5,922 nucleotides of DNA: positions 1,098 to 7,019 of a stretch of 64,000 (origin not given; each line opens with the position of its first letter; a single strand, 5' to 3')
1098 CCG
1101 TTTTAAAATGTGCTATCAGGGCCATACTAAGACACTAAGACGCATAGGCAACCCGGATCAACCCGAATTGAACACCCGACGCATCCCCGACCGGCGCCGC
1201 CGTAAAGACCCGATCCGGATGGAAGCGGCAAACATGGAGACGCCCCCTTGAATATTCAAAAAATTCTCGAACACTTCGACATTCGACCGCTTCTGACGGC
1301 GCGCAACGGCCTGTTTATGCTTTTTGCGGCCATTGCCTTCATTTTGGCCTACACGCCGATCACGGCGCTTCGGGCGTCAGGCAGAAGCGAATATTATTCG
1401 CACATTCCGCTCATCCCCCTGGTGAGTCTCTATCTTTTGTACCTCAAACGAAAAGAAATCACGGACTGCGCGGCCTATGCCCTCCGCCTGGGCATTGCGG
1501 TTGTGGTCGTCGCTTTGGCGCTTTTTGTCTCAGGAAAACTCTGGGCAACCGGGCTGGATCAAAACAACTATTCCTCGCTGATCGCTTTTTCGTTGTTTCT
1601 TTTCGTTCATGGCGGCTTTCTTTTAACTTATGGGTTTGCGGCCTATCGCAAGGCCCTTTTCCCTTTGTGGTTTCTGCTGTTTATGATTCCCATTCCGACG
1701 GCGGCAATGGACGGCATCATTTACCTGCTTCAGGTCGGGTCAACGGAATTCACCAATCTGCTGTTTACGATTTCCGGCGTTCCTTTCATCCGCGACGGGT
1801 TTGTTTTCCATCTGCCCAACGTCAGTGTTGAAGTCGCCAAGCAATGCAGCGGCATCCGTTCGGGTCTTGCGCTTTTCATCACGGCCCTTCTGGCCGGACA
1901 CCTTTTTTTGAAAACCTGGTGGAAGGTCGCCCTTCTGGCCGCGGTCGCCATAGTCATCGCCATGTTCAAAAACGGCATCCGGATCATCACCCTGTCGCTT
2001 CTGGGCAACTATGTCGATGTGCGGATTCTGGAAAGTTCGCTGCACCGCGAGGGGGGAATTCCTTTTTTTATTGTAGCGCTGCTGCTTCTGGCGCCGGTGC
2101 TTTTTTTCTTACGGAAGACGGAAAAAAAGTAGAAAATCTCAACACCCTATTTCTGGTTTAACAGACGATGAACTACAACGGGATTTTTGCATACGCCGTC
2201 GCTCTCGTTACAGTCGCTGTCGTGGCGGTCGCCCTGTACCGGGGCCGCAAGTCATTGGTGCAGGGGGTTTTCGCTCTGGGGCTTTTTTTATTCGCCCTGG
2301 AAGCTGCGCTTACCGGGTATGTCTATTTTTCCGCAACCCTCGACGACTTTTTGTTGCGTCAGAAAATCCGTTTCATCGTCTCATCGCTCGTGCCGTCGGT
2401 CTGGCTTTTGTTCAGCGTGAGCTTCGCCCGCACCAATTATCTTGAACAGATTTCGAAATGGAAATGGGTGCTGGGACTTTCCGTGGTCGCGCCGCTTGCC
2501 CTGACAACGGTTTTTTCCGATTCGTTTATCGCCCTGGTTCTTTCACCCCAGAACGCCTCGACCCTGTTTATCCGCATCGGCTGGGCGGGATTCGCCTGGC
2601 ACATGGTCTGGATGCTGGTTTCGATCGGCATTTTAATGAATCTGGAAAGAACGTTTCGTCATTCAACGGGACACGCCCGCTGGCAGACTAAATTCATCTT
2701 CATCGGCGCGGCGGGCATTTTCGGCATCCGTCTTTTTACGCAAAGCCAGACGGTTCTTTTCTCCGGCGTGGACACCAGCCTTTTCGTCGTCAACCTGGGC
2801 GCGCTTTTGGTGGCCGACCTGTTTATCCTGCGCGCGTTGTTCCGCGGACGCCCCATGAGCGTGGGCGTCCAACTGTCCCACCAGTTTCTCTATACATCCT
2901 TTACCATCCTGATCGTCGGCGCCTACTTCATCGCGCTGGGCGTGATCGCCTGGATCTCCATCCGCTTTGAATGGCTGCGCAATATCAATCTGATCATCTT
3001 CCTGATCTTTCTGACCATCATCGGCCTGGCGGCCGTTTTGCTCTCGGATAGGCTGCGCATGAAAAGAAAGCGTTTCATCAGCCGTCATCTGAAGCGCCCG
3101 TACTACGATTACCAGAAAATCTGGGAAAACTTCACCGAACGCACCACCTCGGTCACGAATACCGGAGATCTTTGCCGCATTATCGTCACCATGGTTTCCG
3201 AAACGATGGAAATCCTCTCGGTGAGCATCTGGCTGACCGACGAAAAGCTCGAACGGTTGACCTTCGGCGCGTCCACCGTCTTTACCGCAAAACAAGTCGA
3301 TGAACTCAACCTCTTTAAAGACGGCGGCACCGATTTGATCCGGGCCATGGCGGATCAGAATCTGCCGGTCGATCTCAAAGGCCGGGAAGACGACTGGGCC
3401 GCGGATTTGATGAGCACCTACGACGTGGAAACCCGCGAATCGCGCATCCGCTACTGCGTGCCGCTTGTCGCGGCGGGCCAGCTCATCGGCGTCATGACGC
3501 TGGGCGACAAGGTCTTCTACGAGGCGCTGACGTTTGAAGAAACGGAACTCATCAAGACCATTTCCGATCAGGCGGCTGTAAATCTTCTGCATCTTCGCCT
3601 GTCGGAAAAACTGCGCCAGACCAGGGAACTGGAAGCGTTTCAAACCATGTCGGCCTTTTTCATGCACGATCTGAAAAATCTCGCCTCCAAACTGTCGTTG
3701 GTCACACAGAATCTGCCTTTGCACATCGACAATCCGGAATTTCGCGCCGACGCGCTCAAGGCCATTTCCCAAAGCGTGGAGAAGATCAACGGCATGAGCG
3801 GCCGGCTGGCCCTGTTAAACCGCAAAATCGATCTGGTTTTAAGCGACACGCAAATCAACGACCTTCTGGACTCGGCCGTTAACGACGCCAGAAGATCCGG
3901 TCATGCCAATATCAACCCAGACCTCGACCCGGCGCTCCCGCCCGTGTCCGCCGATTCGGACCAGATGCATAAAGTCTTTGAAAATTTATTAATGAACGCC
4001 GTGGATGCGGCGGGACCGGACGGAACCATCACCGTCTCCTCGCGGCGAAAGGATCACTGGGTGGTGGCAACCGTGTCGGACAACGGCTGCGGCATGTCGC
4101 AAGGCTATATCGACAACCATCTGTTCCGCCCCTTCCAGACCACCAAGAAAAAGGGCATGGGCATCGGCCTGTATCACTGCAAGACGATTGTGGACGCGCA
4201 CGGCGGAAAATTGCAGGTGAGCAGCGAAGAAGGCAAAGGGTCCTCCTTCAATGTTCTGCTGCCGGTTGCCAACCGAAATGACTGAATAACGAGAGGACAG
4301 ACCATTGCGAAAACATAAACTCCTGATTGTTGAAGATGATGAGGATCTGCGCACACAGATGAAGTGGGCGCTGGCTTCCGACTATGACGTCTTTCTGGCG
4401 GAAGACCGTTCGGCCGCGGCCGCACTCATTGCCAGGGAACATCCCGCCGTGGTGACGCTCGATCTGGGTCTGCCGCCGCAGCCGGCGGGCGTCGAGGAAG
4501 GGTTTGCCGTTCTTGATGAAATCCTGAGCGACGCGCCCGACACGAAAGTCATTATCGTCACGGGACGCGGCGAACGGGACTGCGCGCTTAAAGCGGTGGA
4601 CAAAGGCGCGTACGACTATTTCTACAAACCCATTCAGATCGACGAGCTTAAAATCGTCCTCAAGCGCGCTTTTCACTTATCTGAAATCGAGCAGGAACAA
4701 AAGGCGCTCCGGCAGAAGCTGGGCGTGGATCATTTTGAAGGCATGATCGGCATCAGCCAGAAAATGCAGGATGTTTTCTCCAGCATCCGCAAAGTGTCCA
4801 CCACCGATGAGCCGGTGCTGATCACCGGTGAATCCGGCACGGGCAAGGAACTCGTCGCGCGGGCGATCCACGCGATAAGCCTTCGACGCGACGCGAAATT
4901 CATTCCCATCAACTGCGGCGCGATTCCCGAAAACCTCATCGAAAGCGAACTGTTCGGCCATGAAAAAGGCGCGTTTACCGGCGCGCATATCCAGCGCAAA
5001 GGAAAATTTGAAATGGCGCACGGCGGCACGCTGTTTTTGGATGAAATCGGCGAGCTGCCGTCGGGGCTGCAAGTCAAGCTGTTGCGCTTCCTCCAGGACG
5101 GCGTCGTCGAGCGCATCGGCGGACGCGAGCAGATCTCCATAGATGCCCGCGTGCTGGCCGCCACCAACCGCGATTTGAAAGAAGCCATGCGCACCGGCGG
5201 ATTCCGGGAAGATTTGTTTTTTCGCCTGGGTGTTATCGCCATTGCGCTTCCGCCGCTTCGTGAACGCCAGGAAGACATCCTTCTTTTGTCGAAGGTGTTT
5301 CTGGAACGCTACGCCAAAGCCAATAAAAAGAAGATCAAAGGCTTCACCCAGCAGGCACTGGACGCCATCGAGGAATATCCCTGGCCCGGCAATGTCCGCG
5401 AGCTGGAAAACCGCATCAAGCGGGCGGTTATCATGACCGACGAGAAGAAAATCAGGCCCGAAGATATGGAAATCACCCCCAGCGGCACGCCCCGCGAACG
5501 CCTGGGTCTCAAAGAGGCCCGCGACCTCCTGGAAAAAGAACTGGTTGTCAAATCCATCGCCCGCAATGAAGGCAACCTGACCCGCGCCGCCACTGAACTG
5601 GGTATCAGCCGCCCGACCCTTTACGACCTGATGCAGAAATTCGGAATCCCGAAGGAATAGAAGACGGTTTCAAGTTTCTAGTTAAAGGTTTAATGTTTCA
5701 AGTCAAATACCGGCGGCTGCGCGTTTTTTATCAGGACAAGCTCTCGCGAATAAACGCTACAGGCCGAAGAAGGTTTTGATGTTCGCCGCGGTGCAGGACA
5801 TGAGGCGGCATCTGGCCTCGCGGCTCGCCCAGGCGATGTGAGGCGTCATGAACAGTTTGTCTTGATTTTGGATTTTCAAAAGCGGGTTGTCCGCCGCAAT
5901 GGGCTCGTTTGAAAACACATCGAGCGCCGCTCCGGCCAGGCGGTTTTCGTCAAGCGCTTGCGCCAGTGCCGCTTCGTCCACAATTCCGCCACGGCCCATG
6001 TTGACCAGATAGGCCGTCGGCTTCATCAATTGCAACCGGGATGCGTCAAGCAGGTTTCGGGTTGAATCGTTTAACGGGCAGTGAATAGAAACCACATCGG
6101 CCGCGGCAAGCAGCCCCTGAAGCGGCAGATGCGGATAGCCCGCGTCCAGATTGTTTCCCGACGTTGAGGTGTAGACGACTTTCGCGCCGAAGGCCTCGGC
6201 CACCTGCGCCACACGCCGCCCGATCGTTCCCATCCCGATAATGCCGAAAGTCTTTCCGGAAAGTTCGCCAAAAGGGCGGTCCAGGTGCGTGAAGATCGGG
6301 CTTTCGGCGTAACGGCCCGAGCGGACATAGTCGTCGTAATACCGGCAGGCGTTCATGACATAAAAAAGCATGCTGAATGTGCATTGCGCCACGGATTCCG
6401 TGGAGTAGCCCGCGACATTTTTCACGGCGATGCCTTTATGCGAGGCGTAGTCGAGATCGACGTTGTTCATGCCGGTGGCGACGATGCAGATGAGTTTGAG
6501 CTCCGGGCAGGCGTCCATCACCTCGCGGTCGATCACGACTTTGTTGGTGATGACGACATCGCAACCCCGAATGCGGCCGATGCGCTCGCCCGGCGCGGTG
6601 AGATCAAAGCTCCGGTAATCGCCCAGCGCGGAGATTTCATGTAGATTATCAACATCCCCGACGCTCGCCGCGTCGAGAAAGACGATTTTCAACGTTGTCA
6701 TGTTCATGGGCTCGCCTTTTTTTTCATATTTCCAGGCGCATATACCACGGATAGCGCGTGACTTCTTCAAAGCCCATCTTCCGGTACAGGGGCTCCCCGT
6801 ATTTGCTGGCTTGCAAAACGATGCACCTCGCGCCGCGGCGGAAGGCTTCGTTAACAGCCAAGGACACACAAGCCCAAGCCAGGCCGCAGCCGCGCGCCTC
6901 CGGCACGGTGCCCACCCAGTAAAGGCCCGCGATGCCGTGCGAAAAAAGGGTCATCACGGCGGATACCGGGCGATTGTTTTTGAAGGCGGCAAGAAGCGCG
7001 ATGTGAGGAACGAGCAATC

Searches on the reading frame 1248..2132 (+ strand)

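Call 72: search_protein_families(library=pfam, proteins=[window:1248-2132:+], max_evalue=0.00001)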
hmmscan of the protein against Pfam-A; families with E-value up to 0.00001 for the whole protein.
window:1248-2132:+ (294 aa): 1 family
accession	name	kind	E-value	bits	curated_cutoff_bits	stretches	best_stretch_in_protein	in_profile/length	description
PF09721.15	Exosortase_EpsH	-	3.2e-47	161.5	25.7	1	29-284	2-250/254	Transmembrane exosortase (Exosortase_EpsH)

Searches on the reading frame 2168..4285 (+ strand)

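Call 72: search_protein_families(library=pfam, proteins=[window:2168-4285:+], max_evalue=0.00001)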
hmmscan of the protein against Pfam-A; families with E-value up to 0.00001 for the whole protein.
window:2168-4285:+ (705 aa): 4 families
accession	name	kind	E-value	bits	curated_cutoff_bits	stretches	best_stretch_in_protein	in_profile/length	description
PF02518.31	HATPase_c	-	1.7e-25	90.1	26.4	1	596-701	2-110/111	Histidine kinase-, DNA gyrase B-, and HSP90-like ATPase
PF16927.11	HisKA_7TM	-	1.8e-08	34.9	28.6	1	11-216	4-211/224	N-terminal 7TM region of histidine kinase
PF01590.32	GAF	-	5.9e-08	33.8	22.4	1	334-472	4-132/133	GAF domain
PF14501.12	HATPase_c_5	-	7.2e-06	26.3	22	0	600-690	6-94/102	GHKL domain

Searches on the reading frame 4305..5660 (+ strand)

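Call 72: search_protein_families(library=pfam, proteins=[window:4305-5660:+], max_evalue=0.00001)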
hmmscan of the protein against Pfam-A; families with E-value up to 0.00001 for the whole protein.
window:4305-5660:+ (451 aa): 6 families
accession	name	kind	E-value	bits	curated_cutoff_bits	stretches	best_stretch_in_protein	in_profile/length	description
PF00158.32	Sigma54_activat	-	3e-70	235.7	20.2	1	147-313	1-167/168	Sigma-54 interaction domain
PF25601.1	AAA_lid_14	-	6.2e-25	87.3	27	1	319-389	1-71/87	AAA+ ATPase lid domain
PF14532.12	Sigma54_activ_2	-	2.6e-20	73.5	25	1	148-318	1-138/138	Sigma-54 interaction domain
PF00072.30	Response_reg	-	1.7e-18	67.2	30.2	1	7-117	2-108/111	Response regulator receiver domain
PF02954.25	HTH_8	-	8.2e-09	35.5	22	1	408-446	4-42/42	Bacterial regulatory protein, Fis family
PF07728.20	AAA_5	-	2.2e-07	31.4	22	1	170-289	1-123/139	AAA domain (dynein-related subfamily)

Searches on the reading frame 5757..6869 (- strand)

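Call 72: search_protein_families(library=pfam, proteins=[window:5757-6869:-], max_evalue=0.00001)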
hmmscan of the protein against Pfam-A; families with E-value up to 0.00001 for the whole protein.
window:5757-6869:- (370 aa): 2 families
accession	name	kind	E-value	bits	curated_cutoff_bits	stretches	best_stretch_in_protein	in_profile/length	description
PF02826.25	2-Hacid_dh_C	-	1.5e-54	184.5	25.1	1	166-346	2-178/178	D-isomer specific 2-hydroxyacid dehydrogenase, NAD binding domain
PF00389.36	2-Hacid_dh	-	2.4e-24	86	24.6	1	95-368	32-124/134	D-isomer specific 2-hydroxyacid dehydrogenase, catalytic domain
